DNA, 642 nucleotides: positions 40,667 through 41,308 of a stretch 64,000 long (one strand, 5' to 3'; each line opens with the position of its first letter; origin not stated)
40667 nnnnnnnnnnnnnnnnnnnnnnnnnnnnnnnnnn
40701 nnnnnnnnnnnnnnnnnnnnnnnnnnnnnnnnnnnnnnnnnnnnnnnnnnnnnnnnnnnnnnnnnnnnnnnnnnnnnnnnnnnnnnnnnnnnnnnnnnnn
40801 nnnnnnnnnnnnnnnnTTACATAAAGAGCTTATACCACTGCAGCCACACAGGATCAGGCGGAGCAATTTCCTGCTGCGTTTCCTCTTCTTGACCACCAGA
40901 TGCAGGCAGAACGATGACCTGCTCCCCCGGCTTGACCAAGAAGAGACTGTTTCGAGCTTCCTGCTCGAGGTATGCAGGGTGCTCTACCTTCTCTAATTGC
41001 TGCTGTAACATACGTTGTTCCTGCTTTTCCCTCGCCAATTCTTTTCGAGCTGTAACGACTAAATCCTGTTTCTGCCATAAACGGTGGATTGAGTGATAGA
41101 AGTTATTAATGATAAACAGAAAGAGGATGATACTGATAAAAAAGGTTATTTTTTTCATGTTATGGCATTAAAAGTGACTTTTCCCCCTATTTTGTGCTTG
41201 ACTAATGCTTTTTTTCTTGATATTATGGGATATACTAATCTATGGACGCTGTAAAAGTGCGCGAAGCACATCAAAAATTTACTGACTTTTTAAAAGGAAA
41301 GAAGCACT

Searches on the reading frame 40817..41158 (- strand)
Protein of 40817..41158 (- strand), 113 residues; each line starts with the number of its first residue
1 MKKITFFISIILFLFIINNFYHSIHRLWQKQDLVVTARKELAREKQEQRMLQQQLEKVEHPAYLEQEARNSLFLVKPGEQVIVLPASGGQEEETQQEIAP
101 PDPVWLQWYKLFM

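Call 37: search_protein_families(library=pfam, max_evalue=0.01, proteins=[window:40817-41158:-])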
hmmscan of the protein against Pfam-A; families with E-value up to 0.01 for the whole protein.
window:40817-41158:- (113 aa): 1 family
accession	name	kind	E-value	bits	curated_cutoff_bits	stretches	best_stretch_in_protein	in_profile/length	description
PF04977.20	DivIC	-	4.4e-13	49.3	28.9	1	11-85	3-78/80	Septum formation initiator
